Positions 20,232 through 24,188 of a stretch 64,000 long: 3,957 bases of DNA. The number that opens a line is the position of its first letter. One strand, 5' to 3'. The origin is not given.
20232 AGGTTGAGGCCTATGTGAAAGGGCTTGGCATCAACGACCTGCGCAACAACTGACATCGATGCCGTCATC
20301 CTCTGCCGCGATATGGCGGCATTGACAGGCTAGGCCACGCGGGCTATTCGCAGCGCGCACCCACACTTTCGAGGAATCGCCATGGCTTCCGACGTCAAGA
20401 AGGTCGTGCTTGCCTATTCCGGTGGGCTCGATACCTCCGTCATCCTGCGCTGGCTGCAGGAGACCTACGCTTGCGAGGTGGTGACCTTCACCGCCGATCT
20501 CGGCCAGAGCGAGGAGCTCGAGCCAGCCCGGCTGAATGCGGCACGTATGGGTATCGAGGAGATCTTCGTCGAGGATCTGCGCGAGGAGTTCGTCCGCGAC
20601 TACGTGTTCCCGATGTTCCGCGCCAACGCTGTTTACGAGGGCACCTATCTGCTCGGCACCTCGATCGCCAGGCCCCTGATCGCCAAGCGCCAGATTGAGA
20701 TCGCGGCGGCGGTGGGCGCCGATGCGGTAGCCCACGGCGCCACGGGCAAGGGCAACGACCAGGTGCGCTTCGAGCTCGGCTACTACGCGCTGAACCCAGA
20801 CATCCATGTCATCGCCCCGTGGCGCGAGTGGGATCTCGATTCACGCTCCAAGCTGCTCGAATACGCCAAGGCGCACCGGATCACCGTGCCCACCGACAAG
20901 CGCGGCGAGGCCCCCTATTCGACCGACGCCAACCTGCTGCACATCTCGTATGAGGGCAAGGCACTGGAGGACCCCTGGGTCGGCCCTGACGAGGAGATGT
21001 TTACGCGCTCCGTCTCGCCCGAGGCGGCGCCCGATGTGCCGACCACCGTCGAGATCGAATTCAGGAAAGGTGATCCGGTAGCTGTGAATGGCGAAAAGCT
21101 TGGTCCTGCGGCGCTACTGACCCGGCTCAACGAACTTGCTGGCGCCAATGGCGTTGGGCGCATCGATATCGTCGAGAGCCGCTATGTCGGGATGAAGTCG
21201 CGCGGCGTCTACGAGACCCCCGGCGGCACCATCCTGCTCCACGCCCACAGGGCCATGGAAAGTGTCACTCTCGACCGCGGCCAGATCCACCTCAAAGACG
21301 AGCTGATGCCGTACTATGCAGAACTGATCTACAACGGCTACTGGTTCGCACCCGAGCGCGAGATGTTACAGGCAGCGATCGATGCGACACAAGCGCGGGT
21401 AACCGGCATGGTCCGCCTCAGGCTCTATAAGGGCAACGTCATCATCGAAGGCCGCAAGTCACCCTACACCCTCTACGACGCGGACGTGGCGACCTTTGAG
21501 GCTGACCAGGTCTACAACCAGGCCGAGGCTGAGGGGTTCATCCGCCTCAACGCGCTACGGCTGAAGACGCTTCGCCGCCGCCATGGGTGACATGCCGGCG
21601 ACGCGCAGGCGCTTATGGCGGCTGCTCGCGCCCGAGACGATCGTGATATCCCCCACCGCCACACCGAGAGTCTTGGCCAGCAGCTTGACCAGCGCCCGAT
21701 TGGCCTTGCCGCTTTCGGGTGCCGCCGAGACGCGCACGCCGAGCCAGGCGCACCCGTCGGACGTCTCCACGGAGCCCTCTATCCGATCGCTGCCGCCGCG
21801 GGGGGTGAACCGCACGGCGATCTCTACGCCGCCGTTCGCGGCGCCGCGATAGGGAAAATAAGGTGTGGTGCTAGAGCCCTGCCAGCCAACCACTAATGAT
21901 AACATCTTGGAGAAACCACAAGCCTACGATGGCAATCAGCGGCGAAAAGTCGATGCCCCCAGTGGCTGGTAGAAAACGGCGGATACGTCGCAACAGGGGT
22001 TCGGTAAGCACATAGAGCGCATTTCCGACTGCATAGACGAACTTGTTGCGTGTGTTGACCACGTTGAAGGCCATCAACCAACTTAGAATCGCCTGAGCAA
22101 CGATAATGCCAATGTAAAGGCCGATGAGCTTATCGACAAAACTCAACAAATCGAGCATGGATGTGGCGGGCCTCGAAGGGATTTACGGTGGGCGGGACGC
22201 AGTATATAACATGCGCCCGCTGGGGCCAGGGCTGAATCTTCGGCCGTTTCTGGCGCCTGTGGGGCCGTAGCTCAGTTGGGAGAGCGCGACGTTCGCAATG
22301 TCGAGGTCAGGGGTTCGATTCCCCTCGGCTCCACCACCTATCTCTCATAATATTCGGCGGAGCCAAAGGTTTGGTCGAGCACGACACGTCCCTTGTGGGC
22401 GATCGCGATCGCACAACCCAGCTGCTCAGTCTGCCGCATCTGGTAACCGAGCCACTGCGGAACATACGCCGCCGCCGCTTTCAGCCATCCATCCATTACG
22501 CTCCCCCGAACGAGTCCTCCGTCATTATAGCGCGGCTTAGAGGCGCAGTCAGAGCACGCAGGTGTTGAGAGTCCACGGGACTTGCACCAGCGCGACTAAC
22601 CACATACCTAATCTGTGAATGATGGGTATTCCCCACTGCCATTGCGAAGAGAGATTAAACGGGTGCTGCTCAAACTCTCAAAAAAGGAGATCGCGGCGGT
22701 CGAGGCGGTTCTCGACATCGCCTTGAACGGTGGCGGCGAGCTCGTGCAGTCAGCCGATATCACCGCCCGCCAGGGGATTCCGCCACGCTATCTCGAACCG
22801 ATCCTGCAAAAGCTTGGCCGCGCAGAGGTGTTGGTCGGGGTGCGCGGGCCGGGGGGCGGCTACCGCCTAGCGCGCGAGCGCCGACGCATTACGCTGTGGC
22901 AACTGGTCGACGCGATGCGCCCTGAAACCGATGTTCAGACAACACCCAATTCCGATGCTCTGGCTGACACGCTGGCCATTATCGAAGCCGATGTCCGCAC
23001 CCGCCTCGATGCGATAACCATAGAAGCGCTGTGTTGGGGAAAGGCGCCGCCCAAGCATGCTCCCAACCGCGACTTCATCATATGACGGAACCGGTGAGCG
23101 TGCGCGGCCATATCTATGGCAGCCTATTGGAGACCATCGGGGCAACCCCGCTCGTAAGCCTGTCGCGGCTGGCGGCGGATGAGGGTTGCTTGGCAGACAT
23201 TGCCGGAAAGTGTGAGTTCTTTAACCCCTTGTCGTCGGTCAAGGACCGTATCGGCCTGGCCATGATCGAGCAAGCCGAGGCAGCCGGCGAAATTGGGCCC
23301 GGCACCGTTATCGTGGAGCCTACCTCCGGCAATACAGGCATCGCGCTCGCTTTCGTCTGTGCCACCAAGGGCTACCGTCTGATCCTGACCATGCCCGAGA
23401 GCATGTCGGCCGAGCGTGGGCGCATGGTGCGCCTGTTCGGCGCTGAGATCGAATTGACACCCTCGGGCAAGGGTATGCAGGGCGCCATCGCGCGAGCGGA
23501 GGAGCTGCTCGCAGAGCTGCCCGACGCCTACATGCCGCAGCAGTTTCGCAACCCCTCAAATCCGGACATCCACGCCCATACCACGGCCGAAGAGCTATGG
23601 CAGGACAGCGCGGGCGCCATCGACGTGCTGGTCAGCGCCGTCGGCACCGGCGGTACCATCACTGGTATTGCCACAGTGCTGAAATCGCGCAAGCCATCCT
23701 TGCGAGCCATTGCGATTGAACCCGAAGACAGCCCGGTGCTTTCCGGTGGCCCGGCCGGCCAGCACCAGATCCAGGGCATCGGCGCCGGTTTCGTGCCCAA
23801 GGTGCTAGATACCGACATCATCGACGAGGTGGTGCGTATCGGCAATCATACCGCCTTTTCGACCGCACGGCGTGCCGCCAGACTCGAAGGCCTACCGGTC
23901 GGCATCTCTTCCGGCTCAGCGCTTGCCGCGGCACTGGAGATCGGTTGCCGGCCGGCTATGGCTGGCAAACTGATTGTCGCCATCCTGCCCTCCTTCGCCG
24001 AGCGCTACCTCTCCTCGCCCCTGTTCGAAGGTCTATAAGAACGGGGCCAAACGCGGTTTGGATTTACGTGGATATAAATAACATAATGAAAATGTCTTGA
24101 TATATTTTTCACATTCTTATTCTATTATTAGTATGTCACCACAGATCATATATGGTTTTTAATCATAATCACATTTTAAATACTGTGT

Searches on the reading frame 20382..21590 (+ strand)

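Call 15: search_protein_families(library=pfam, proteins=[window:20382-21590:+], max_evalue=0.0001)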
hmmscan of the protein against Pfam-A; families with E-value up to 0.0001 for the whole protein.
window:20382-21590:+ (402 aa): 2 families
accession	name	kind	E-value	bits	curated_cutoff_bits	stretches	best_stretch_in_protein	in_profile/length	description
PF20979.2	Arginosuc_syn_C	-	1.8e-84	283.1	27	1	179-396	1-218/219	Arginosuccinate synthase C-terminal domain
PF00764.25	Arginosuc_synth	-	7.1e-64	215.2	27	1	7-167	1-161/162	Arginosuccinate synthase N-terminal HUP domain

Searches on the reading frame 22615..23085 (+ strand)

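Call 15: search_protein_families(library=pfam, proteins=[window:22615-23085:+], max_evalue=0.0001)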
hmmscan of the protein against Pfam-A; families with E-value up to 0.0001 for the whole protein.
window:22615-23085:+ (156 aa): 1 family
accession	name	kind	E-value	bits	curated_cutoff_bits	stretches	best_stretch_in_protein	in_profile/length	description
PF02082.26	Rrf2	-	1.4e-22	80.7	30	1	22-140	2-130/132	Iron-dependent Transcriptional regulator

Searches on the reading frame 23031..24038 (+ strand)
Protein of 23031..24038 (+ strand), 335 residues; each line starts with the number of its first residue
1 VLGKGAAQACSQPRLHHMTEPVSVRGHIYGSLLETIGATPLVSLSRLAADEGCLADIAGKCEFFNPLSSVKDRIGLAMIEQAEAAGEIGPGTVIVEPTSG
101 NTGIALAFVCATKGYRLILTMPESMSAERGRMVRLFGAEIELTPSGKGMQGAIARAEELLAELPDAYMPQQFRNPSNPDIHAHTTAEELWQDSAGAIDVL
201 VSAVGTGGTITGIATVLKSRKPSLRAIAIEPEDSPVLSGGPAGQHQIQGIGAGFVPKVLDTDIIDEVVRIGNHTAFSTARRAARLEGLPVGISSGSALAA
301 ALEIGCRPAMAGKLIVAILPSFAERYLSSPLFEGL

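Call 15: search_protein_families(library=pfam, proteins=[window:23031-24038:+], max_evalue=0.0001)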
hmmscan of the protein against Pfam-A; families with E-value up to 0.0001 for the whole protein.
window:23031-24038:+ (335 aa): 1 family
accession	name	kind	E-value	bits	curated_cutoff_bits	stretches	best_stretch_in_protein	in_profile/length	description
PF00291.31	PALP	-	4.5e-68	230.2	35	1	34-320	3-294/295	Pyridoxal-phosphate dependent enzyme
